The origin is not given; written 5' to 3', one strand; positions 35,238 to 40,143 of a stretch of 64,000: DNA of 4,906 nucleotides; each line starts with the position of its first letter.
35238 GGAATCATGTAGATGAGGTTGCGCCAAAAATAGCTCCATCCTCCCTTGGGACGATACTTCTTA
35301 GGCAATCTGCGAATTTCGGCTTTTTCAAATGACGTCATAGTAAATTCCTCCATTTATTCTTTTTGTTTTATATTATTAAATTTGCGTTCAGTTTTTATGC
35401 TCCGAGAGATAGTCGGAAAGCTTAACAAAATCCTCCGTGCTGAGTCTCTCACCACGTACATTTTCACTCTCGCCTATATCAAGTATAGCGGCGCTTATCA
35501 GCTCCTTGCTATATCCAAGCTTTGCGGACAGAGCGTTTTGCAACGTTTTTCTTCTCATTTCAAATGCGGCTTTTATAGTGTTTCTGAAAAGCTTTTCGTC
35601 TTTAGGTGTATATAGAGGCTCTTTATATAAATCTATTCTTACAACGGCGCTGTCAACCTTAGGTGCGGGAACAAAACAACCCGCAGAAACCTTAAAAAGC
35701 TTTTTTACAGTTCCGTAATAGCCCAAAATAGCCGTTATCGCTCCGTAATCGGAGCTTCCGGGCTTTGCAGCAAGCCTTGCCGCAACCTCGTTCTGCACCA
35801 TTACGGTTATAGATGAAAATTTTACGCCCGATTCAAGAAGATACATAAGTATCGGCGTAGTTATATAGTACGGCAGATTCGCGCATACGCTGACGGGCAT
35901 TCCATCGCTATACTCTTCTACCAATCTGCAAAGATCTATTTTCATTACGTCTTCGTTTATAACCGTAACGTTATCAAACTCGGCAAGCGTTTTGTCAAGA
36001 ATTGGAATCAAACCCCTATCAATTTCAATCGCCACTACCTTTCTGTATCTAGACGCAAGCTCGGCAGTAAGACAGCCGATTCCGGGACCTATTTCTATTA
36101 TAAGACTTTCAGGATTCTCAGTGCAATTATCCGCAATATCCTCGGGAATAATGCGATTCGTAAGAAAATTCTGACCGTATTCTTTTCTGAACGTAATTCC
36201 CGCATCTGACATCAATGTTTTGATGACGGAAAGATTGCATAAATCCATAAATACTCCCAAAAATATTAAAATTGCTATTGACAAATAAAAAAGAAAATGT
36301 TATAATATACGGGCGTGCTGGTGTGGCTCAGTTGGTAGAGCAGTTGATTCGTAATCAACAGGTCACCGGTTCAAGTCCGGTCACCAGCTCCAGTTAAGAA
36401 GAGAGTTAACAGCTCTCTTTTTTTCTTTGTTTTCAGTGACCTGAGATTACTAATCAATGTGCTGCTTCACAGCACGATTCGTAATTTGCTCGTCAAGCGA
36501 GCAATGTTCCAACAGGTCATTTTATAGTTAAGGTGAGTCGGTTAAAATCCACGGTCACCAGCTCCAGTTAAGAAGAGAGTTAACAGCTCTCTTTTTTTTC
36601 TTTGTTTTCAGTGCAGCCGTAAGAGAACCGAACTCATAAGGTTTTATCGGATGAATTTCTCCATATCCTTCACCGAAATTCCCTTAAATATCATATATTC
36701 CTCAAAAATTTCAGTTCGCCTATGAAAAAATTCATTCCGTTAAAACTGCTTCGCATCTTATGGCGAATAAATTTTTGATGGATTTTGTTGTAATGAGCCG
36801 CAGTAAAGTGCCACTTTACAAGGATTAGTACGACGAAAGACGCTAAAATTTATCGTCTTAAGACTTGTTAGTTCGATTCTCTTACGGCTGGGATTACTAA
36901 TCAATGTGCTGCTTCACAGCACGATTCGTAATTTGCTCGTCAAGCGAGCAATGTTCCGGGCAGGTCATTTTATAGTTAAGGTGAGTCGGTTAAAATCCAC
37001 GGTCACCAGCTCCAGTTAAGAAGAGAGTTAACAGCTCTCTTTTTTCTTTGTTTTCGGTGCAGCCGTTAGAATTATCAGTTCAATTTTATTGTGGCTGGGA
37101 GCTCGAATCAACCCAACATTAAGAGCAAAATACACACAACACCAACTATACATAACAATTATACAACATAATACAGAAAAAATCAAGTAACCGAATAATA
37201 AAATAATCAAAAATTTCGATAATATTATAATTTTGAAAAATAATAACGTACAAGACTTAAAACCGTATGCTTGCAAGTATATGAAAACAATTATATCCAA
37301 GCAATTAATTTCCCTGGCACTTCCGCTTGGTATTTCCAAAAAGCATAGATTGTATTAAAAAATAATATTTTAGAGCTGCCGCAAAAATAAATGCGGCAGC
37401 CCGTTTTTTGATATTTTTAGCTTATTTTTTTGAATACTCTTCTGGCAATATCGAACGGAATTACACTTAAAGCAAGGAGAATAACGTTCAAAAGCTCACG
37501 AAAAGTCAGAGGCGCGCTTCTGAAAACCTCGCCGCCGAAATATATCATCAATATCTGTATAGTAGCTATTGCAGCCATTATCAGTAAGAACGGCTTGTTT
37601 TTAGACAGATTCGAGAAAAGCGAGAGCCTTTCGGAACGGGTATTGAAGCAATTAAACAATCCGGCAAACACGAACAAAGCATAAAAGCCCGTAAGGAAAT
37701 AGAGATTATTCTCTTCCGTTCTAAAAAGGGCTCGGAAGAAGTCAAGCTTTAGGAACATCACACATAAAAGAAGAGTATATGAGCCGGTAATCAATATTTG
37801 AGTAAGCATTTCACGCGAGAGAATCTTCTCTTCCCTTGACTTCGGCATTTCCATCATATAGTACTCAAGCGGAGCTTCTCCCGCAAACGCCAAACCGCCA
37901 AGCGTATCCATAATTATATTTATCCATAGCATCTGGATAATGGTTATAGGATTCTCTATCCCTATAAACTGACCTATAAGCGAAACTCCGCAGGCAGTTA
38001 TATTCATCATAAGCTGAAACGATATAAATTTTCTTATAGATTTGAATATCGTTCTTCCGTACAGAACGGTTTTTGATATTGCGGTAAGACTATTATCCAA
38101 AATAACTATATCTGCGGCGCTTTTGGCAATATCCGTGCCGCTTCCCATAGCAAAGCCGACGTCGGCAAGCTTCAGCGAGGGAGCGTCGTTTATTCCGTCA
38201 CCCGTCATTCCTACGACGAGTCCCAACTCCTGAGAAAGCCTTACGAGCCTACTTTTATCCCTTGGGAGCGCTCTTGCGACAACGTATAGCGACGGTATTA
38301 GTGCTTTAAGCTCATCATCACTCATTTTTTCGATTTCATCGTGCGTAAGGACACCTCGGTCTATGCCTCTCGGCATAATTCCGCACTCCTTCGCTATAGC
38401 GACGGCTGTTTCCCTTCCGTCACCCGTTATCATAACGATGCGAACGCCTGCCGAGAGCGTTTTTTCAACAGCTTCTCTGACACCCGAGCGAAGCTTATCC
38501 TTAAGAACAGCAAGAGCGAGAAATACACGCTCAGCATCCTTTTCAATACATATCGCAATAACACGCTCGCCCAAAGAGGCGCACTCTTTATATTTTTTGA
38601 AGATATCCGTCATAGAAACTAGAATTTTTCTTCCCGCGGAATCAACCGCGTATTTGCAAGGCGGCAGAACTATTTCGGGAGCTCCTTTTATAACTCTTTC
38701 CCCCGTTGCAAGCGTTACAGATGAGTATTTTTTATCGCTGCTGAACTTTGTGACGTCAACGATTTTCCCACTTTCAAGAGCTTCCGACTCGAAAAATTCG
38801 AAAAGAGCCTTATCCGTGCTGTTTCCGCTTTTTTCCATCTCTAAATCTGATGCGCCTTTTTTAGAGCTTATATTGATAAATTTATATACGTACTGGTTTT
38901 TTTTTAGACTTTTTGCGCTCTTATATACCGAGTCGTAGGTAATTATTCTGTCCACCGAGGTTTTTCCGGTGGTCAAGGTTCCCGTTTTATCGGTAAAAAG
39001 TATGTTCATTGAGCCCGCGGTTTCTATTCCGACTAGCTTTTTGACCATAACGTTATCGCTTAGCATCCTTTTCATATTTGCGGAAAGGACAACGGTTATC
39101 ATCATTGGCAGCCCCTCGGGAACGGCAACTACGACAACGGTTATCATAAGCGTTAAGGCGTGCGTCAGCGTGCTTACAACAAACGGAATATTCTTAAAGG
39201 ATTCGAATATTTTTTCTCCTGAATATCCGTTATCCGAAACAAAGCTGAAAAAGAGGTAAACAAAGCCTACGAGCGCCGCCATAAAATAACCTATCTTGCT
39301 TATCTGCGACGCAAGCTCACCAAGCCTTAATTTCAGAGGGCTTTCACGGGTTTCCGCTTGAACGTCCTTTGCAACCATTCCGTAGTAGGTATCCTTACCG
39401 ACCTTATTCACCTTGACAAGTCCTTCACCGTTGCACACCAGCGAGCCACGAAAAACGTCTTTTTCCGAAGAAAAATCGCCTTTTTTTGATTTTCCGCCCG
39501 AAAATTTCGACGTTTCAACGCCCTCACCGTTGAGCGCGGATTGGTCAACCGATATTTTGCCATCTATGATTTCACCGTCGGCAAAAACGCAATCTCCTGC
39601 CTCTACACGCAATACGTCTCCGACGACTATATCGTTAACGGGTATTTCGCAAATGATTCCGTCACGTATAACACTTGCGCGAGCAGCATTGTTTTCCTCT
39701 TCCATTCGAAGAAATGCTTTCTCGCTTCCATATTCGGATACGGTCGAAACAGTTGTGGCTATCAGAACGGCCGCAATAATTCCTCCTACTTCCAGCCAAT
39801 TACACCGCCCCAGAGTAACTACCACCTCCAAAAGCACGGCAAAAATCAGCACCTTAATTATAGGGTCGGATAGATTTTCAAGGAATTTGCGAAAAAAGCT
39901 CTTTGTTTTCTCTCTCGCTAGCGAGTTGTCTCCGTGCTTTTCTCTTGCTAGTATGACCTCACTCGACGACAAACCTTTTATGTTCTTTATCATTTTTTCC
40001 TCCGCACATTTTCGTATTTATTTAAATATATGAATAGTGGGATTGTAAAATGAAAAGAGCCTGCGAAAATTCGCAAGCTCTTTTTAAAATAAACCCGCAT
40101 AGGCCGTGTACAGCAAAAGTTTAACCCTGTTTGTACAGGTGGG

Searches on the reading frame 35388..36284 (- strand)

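Call 51: search_protein_families(library=pfam, proteins=[window:35388-36284:-], max_evalue=0.00001)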
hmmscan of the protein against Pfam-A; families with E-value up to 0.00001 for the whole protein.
window:35388-36284:- (298 aa): 1 family
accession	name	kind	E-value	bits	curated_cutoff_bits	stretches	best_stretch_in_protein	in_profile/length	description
PF00398.26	RrnaAD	-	1.2e-60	205.3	24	1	31-293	3-261/263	Ribosomal RNA adenine dimethylase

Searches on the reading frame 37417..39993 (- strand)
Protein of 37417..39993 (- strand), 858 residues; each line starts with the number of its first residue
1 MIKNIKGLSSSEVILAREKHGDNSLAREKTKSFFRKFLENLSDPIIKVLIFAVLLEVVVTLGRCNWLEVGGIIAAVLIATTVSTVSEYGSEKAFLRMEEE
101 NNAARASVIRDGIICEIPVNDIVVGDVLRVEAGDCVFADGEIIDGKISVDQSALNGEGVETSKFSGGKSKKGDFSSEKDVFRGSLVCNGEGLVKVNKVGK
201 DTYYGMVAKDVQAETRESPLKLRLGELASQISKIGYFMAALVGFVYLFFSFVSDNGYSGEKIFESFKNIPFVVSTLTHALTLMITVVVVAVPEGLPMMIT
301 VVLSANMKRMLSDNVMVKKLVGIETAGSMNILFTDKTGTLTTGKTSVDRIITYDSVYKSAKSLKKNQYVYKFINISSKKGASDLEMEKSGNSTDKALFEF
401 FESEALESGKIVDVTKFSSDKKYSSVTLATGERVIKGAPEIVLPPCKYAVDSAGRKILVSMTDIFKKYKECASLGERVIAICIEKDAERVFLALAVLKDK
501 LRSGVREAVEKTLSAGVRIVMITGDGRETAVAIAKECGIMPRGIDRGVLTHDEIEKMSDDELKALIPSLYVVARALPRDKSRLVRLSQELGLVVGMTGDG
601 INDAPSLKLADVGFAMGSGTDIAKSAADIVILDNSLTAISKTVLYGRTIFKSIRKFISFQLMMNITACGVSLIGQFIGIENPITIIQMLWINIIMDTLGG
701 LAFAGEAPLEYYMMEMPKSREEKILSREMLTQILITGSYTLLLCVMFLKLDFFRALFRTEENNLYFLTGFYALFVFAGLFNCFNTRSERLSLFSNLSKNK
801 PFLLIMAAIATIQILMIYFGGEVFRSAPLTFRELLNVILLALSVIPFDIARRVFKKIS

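Call 51: search_protein_families(library=pfam, proteins=[window:37417-39993:-], max_evalue=0.00001)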
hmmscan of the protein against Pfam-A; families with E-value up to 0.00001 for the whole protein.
window:37417-39993:- (858 aa): 5 families
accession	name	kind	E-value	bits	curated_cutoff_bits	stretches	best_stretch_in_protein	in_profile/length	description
PF00122.25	E1-E2_ATPase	-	3.5e-34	118.3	28.1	1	102-311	3-179/181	E1-E2 ATPase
PF00689.26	Cation_ATPase_C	-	1.1e-32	113.7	27.3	1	681-853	2-174/175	Cation transporting ATPase, C-terminus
PF00702.32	Hydrolase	-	5.8e-14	53.4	26.4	1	330-611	2-191/191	haloacid dehalogenase-like hydrolase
PF00690.31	Cation_ATPase_N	-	7.5e-12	45.2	20.4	1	6-55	19-68/69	Cation transporter/ATPase, N-terminus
PF13246.12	Cation_ATPase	-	6.7e-06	26.5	21.7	0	379-448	10-90/91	Cation transport ATPase (P-type)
